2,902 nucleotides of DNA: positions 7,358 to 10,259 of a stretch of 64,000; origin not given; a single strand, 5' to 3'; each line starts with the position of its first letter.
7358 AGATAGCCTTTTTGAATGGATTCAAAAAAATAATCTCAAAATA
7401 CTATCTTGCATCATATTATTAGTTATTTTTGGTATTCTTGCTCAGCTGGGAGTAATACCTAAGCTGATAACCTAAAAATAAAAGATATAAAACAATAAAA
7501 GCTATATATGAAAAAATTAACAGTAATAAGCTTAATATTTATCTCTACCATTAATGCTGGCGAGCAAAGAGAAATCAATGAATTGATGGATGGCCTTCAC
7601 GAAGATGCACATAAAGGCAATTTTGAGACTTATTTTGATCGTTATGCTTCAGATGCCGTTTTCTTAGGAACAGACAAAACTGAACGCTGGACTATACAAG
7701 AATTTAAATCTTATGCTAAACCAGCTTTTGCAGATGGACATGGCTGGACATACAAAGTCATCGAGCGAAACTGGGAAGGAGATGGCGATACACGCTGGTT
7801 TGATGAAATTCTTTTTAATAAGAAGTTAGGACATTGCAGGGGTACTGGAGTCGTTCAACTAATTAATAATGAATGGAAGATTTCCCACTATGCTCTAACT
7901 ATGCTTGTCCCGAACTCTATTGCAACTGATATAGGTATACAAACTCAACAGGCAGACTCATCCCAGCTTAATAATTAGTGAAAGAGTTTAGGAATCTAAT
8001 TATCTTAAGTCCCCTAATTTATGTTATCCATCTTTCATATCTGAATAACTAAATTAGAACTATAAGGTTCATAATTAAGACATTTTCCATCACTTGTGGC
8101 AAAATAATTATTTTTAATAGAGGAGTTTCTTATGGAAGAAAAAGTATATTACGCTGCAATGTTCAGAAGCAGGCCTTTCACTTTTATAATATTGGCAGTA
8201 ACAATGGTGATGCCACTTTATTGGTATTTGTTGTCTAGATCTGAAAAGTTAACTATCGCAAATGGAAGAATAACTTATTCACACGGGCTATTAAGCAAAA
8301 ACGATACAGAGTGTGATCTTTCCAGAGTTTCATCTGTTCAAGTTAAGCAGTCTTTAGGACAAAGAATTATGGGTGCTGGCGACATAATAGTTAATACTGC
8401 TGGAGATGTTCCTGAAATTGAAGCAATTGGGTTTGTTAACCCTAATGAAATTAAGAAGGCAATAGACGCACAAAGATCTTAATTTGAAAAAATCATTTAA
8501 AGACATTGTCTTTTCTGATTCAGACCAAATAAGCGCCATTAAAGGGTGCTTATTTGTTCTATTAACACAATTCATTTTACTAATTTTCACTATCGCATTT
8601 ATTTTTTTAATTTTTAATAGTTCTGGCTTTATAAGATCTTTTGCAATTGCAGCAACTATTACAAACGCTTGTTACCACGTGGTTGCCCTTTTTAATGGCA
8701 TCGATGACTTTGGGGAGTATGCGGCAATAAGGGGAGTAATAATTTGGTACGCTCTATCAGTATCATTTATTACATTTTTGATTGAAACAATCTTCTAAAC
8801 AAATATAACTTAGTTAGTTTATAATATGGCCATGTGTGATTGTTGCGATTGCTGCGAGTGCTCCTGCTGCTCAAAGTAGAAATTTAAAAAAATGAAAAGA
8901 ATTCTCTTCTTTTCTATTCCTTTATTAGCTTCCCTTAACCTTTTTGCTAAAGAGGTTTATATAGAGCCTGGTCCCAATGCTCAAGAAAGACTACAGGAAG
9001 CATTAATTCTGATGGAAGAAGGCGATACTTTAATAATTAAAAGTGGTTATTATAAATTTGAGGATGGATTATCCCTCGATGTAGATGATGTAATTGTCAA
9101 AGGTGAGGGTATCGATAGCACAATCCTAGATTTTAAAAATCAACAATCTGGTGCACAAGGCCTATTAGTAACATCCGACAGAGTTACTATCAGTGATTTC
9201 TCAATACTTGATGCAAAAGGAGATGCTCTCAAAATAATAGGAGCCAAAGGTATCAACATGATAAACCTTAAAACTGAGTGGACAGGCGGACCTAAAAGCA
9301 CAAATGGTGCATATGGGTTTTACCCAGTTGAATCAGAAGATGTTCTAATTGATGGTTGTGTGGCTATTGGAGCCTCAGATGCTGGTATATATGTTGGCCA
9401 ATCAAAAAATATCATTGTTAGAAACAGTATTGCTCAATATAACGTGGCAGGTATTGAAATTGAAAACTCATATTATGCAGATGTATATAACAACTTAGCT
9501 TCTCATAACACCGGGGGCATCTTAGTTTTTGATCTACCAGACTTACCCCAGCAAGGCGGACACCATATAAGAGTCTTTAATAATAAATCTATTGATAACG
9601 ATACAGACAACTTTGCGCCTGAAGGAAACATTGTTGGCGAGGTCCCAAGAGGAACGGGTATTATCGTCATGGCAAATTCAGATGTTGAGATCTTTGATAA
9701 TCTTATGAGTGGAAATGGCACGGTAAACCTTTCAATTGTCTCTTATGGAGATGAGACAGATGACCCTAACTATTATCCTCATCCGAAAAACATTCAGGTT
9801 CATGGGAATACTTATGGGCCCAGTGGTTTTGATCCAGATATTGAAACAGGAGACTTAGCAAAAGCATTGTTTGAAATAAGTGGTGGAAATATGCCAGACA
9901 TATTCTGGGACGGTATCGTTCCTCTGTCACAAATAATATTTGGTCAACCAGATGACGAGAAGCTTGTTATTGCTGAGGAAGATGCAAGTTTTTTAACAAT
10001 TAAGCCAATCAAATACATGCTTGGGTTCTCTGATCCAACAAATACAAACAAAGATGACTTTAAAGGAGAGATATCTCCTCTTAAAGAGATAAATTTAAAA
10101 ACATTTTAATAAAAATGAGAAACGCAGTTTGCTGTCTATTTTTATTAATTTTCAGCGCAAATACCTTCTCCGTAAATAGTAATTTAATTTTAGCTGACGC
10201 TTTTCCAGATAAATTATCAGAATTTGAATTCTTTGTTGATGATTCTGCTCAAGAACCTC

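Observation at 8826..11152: Unannotated 17-aa, 8-Cys micropeptide ORF abutting a beta-helix protein and a diheme cytochrome c pair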

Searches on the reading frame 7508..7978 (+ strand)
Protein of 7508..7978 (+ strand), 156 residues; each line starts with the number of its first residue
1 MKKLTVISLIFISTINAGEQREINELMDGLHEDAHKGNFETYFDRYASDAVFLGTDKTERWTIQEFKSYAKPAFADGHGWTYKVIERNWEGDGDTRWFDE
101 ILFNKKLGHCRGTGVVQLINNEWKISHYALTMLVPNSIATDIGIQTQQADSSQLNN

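Call 3: search_protein_families(library=ncbifam, proteins=[window:7508-7978:+], max_evalue=0.01)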
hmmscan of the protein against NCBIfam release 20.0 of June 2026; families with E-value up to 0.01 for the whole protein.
window:7508-7978:+ (156 aa): 0 families

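Call 4: search_protein_families(library=pfam, proteins=[window:7508-7978:+], max_evalue=0.01)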
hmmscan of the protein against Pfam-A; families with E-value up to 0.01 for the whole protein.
window:7508-7978:+ (156 aa): 1 family
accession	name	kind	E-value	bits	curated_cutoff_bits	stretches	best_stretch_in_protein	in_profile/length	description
PF13474.12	SnoaL_3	-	2.4e-23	83.2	22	1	23-134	1-120/121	SnoaL-like domain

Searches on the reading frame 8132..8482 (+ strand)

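Call 3: search_protein_families(library=ncbifam, proteins=[window:8132-8482:+], max_evalue=0.01)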
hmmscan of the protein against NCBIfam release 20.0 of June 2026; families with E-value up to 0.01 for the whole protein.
window:8132-8482:+ (116 aa): 0 families

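Call 4: search_protein_families(library=pfam, proteins=[window:8132-8482:+], max_evalue=0.01)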
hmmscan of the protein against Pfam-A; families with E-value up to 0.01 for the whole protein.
window:8132-8482:+ (116 aa): 1 family
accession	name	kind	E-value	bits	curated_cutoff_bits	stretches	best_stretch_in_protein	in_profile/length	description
PF03703.20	bPH_2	-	9.7e-13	48.6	22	1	39-110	5-77/78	Bacterial PH domain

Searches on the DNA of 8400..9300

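Call 15: search_rna_families(source=window, start=8400, end=9300, threshold=evalue, max_evalue=10)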
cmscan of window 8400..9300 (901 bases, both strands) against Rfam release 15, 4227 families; matches with E-value up to 10: 7.
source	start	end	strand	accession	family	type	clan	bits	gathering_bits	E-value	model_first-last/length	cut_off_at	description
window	8883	8929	-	RF04319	BTncRNA_FopS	Gene; sRNA;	-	19.6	56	2.6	27-71/71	no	Bacteroidetes FopS (family of paralogous sRNAs)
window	8480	8557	-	RF02900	AaHKsRNA82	Gene; sRNA;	-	19.3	51.4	4.9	1-81/81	no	Aggregatibacter sRNA 82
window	8472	8563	+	RF00125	IS128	Gene; sRNA;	-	18.7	80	0.3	106-204/209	no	IS128 RNA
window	8804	8922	+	RF02713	MCS4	Gene; sRNA;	-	17.6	56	9.8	1-123/123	no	Mycoplasma sRNA MCS4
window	8544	8734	-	RF03159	RAGATH-7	Gene; sRNA;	-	14.5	111.8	1.5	1-208/208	no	RAGATH-7 RNA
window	8817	8924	+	RF01515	Afu_514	Gene; snRNA; snoRNA; CD-box;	-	13.5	39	8.8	1-106/106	no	A. fumigatus snoRNA Afu_514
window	8885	8924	+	RF02635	EF0820_EF0821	Gene; sRNA;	-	10.7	442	5.5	151-190/370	no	Enterococcus sRNA EF0820_EF0821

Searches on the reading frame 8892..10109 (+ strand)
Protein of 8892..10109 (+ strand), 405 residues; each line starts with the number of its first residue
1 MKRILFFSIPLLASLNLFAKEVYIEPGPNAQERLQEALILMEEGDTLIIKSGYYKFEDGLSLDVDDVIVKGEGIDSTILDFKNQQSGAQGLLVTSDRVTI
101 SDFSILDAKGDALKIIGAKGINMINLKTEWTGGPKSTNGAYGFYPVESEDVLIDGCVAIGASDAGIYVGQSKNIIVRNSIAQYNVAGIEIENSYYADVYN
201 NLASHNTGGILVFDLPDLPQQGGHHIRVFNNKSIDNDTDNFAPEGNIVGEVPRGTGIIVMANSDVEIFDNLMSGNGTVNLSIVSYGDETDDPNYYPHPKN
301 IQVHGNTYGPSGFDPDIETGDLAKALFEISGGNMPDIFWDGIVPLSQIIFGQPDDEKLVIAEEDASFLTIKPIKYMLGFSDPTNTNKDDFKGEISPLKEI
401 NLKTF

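Call 3: search_protein_families(library=ncbifam, proteins=[window:8892-10109:+], max_evalue=0.01)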
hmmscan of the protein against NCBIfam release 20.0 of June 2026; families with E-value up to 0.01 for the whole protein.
window:8892-10109:+ (405 aa): 3 families
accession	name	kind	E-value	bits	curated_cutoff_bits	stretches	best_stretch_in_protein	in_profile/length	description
TIGR03805.1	beta_helix_1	subfamily_domain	9.4e-122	406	141.5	1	34-342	1-314/314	parallel beta-helix domain-containing protein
TIGR04247.1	NosD_copper_fam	subfamily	8.6e-08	31.1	300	2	34-204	1-168/377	nitrous oxide reductase family maturation protein NosD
TIGR03804.1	para_beta_helix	repeat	6.8e-07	28.9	19.45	1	165-207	1-43/44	parallel beta-helix repeat protein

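Call 4: search_protein_families(library=pfam, proteins=[window:8892-10109:+], max_evalue=0.01)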
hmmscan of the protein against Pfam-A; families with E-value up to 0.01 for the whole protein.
window:8892-10109:+ (405 aa): 2 families
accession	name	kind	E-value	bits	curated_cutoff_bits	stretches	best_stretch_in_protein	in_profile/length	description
PF13229.12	Beta_helix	-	9.7e-13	48.5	25.9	1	77-213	12-145/158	Right handed beta helix region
PF05048.19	NosD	-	1.4e-08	34.9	23.6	1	119-275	17-172/212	Periplasmic copper-binding protein (NosD)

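Call 6: find_homologous_proteins(query=window:8892-10109:+, max_evalue=1e-10)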
Query window:8892-10109:+ (405 aa): 8000 proteins with E <= 1e-10 among 8000 candidates; the best 120 are listed.
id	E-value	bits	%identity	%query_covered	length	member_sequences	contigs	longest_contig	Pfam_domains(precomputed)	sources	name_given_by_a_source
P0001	3.5e-260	881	96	100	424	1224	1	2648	PF13229.13,PF22842.4,PF05048.20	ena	-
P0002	2.4e-246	835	90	100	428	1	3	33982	PF13229.13,PF22842.4,PF05048.20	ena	-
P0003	3.5e-246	835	90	100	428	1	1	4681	PF13229.13,PF22842.4,PF05048.20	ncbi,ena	-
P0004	4.9e-246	834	90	100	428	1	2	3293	PF13229.13,PF22842.4,PF05048.20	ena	-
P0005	7.5e-246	834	90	100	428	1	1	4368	PF13229.13,PF22842.4,PF05048.20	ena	-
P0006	1.1e-245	833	90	100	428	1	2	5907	PF13229.13,PF22842.4,PF05048.20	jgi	-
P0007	1.5e-245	832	90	100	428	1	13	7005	PF13229.13,PF22842.4,PF05048.20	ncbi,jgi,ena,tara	tara:strand:- start:1917 stop:3203 length:1287 start_codon:yes stop_codon:yes gene_type:complete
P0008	2.1e-245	832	90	100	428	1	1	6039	PF13229.13,PF22842.4,PF05048.20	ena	-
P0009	8.8e-245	830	90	100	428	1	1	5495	PF13229.13,PF22842.4,PF05048.20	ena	-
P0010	1.0e-244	830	90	100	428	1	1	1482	PF13229.13,PF22842.4,PF05048.20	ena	-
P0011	1.2e-244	830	90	100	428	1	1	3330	PF13229.13,PF22842.4,PF05048.20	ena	-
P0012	2.3e-241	819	89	100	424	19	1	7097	PF13229.13,PF22842.4,PF05048.20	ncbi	-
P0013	7.8e-241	817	88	100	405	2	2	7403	PF13229.13,PF22842.4,PF05048.20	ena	-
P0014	3.3e-239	812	87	100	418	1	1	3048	PF13229.13,PF22842.4,PF05048.20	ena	-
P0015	4.6e-238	808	89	99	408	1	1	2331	PF13229.13,PF22842.4,PF05048.20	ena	-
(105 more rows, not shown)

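Call 10: find_related_loci(query=window:8892-10109:+, collection=metagenome_contigs, flank=3000)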
Query window:8892-10109:+ (405 aa) in metagenome_contigs; peptide patterns used: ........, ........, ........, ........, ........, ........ (x = any residue, [..] = any of these).
307 stretches matched a pattern; 241 encode a relative of the query (tblastn E <= 1e-3); the best 80 are kept; 80 distinct loci.
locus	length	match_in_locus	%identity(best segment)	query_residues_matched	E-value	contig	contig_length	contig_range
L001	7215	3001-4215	97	1-405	0e+0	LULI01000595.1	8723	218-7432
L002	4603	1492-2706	97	1-405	0e+0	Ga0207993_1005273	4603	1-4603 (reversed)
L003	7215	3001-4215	97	1-405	0e+0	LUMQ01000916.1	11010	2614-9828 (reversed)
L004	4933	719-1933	97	1-405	0e+0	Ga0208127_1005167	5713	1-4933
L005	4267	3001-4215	96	1-405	0e+0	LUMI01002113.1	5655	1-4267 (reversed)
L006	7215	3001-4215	96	1-405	0e+0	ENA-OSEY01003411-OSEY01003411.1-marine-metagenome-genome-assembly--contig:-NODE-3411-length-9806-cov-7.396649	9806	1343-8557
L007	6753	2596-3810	96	1-405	0e+0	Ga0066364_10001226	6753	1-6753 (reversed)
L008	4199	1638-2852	96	1-405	0e+0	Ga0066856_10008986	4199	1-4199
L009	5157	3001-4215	95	1-405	0e+0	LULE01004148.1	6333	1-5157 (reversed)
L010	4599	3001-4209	95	3-405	0e+0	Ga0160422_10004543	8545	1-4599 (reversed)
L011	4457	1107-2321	95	1-405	0e+0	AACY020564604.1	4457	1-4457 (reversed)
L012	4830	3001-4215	95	1-405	0e+0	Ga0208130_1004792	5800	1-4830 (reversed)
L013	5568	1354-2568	95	1-405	0e+0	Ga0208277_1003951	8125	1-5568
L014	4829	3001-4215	94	1-405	0e+0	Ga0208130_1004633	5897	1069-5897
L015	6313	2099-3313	94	1-405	0e+0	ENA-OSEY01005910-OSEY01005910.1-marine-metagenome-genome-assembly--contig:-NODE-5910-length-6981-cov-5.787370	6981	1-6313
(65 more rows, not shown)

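Call 14: search_protein_representatives(protein=window:8892-10109:+)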
Query: 405 residues. Proteins with E-value up to 0.001 (for the whole library): 2002; up to 1e-10: 1288; up to 1e-30: 583. The best 150 are listed.
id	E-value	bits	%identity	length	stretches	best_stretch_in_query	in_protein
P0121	1.8e-168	577.0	46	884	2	20-371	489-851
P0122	4.5e-149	513.1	48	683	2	20-371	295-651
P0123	1.1e-135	469.0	60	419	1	20-376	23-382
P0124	6.7e-120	417.0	77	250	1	157-402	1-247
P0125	7.4e-113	393.9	56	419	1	10-353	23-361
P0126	5.1e-109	381.2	56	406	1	19-351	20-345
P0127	1.3e-106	373.3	44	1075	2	62-298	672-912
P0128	4.5e-103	361.6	41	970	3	35-300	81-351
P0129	3.4e-101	355.4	50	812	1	22-370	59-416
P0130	7.0e-101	354.4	45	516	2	78-368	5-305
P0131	7.3e-99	347.8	51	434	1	20-373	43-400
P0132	1.1e-97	343.9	46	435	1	22-374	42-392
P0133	7.0e-97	341.2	51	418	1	18-368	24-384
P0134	3.7e-94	332.2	85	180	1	123-298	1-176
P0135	4.0e-94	332.1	53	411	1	24-345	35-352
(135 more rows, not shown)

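Call 29: search_solved_structures(query=window:8892-10109:+, max_evalue=0.01)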
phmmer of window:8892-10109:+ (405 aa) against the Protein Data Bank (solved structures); distinct sequences matched with E-value up to 0.01: 1.
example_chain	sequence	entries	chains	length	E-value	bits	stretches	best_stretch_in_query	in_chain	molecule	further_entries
6v39_T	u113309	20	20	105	0.0096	18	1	41-125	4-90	50S ribosomal protein L24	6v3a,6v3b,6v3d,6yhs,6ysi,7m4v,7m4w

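Call 57: find_homologous_proteins(query=A2, max_evalue=1e-20)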
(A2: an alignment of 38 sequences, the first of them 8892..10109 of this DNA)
Query A2 (38 sequences) (405 aa, profile of the alignment): 7999 proteins with E <= 1e-20 among 8000 candidates; the best 120 are listed.
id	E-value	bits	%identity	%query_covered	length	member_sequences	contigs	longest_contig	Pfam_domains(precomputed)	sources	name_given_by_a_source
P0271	6.4e-170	583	54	95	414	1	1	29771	PF13229.13,PF07602.18,PF22842.4,PF05048.20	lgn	-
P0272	1.8e-169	582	-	-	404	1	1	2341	PF13229.13,PF12708.13,PF05048.20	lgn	-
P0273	5.3e-169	580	-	-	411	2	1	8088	PF13229.13,PF22842.4,PF05048.20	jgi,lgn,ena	-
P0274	8.6e-169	580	-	-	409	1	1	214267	PF13229.13,PF22842.4,PF05048.20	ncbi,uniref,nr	ncbi:parallel beta-helix domain-containing protein [Hyalangium gracile]|uniref:parallel beta-helix d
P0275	1.9e-167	575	53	92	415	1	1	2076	PF13229.13,PF05048.20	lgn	-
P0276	2.1e-167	575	60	85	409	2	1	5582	PF13229.13,PF22842.4,PF05048.20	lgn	-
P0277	3.8e-167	574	55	98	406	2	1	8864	PF13229.13,PF22842.4,PF05048.20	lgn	-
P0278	6.6e-167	573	-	-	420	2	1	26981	PF13229.13,PF22842.4,PF05048.20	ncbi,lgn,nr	ncbi:MAG: right-handed parallel beta-helix repeat-containing protein [Myxococcaceae bacterium]|nr:ri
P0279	1.2e-166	573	-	-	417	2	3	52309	PF13229.13,PF22842.4,PF05048.20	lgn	-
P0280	1.2e-166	573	54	97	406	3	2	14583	PF13229.13,PF22842.4,PF05048.20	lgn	-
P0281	2.1e-166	572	-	-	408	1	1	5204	PF13229.13,PF22842.4,PF05048.20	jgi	jgi:parallel beta-helix repeat protein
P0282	2.6e-166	571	-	-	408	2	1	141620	PF13229.13,PF22842.4,PF05048.20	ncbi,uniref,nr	ncbi:parallel beta-helix domain-containing protein [Hyalangium versicolor]|uniref:parallel beta-heli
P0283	2.6e-166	571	-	-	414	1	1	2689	PF13229.13,PF22842.4,PF05048.20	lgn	-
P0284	3.9e-166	571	54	99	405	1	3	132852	PF13229.13,PF05048.20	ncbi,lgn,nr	ncbi:MAG: right-handed parallel beta-helix repeat-containing protein [Candidatus Hydrogenedentes bac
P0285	5.6e-166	570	58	86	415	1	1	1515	PF13229.13,PF22842.4,PF05048.20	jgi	jgi:parallel beta-helix repeat protein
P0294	3.6e-163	561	54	99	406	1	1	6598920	PF13229.13,PF22842.4,PF05048.20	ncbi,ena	-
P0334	2.5e-160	552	-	-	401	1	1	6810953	PF13229.13,PF22842.4,PF05048.20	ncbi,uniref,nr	ncbi:hypothetical protein DR864_18975 [Runella rosea]|uniref:Right handed beta helix domain-containi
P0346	5.3e-160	551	-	-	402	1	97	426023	PF13229.13,PF22842.4,PF05048.20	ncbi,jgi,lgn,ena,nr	ncbi:MAG: hypothetical protein HOF74_13255 [Gammaproteobacteria bacterium]|jgi:parallel beta-helix r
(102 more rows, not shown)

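Call 58: find_encoding_contigs(protein=P0274, flank=2500, max_places=1)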
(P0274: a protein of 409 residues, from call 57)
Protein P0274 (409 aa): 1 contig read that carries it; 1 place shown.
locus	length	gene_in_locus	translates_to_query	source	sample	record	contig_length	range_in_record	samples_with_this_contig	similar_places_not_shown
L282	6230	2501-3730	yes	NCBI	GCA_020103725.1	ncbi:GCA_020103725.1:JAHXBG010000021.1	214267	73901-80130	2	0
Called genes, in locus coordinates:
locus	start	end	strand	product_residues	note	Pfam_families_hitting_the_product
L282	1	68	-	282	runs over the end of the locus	PF01370:Epimerase (faint), PF05368:NmrA, PF13460:NAD_binding_10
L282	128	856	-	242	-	PF00730:HhH-GPD (weak)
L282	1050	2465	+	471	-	PF01103:Omp85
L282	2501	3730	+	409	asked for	PF22842:Pel9A-like_beta_helix (weak), PF05048:NosD, PF13229:Beta_helix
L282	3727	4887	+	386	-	-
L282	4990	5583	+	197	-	PF05685:Uma2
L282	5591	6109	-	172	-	-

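Call 59: find_encoding_contigs(protein=P0334, flank=2500, max_places=1)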
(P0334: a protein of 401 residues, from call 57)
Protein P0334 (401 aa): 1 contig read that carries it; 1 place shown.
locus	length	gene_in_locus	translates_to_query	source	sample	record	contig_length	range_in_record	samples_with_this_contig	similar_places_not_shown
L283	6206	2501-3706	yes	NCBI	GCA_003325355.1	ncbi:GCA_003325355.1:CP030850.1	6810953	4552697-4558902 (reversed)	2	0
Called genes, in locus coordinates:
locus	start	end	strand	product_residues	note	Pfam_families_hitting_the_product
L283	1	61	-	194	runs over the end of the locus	PF05724:TPMT, PF13649:Methyltransf_25 (weak), PF08241:Methyltransf_11 (weak), PF08242:Methyltransf_12 (weak)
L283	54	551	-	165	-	PF00581:Rhodanese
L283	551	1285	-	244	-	PF10677:DUF2490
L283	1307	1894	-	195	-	PF00117:GATase, PF01174:SNO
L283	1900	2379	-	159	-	PF00885:DMRL_synthase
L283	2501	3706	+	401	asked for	PF22842:Pel9A-like_beta_helix (weak), PF05048:NosD (weak), PF13229:Beta_helix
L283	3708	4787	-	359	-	PF12006:DUF3500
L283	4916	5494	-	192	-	-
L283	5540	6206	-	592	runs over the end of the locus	PF28492:Beta_helix_4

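Call 60: find_encoding_contigs(protein=P0346, flank=2500, max_places=2)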
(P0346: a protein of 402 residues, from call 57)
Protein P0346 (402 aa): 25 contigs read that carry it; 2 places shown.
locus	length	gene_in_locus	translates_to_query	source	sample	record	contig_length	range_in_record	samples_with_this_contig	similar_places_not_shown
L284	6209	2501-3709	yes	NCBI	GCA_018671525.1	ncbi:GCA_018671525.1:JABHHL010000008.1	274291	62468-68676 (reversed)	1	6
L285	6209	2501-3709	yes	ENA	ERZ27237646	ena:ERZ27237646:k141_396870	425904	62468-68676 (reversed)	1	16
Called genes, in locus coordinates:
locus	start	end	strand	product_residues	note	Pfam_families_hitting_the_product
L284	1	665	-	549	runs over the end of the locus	PF01011:PQQ, PF13360:PQQ_2, PF01011:PQQ, PF13570:Beta-prop_ACSF4 (weak)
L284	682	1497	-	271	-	PF00034:Cytochrom_C (weak), PF13442:Cytochrome_CBB3, PF00034:Cytochrom_C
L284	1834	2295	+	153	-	-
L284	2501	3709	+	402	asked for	PF22842:Pel9A-like_beta_helix (faint), PF05048:NosD, PF13229:Beta_helix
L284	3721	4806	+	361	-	-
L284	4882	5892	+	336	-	PF16868:NMT1_3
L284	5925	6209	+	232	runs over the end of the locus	PF01177:Asp_Glu_race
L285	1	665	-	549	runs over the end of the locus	PF01011:PQQ, PF13360:PQQ_2, PF01011:PQQ, PF13570:Beta-prop_ACSF4 (weak)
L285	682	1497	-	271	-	PF00034:Cytochrom_C (weak), PF13442:Cytochrome_CBB3, PF00034:Cytochrom_C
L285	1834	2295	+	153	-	-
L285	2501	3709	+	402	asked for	PF22842:Pel9A-like_beta_helix (faint), PF05048:NosD, PF13229:Beta_helix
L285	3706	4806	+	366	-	-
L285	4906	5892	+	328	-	PF16868:NMT1_3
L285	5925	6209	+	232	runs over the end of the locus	PF01177:Asp_Glu_race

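Call 61: find_encoding_contigs(protein=P0284, flank=2500, max_places=1)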
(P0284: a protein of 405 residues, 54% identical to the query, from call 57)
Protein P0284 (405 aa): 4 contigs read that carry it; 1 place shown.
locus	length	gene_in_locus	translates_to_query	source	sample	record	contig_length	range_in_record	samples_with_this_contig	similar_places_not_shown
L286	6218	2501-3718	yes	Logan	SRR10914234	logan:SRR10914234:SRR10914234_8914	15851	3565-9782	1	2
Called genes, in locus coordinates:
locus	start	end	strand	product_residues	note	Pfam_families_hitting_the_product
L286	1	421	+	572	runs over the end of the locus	PF13537:GATase_7, PF00733:Asn_synthase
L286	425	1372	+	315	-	PF00551:Formyl_trans_N, PF02911:Formyl_trans_C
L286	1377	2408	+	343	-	PF00535:Glycos_transf_2, PF13641:Glyco_tranf_2_3, PF13632:Glyco_trans_2_3 (weak), PF07719:TPR_2 (weak)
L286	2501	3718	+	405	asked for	PF05048:NosD, PF13229:Beta_helix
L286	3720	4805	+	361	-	-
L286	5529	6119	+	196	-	-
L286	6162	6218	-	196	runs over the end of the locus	PF12766:Pyridox_oxase_2 (weak), PF01243:PNPOx_N, PF10590:PNP_phzG_C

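Call 62: find_encoding_contigs(protein=P0294, flank=2500, max_places=1)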
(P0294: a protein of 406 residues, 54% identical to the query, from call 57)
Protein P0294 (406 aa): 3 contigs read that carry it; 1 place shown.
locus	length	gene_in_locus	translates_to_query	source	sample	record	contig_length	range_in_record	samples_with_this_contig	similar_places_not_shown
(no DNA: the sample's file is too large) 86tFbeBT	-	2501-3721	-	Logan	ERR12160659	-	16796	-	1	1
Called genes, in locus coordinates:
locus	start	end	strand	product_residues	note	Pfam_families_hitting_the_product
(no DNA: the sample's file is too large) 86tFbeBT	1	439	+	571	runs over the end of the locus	PF13537:GATase_7, PF00733:Asn_synthase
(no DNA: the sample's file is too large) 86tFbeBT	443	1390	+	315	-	PF00551:Formyl_trans_N, PF02911:Formyl_trans_C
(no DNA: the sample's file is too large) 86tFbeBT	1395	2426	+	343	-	PF00535:Glycos_transf_2, PF13641:Glyco_tranf_2_3, PF13428:TPR_14 (faint), PF13432:TPR_16 (faint), PF13371:TPR_9 (faint), PF00515:TPR_1 (weak), PF07719:TPR_2 (weak), PF13181:TPR_8 (weak), +1 more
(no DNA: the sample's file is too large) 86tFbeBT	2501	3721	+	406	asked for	PF22842:Pel9A-like_beta_helix (faint), PF05048:NosD (weak), PF13229:Beta_helix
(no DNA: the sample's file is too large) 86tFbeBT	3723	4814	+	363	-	-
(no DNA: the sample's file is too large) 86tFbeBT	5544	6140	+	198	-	-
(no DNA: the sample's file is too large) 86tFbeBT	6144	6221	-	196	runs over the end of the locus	PF01243:PNPOx_N, PF10590:PNP_phzG_C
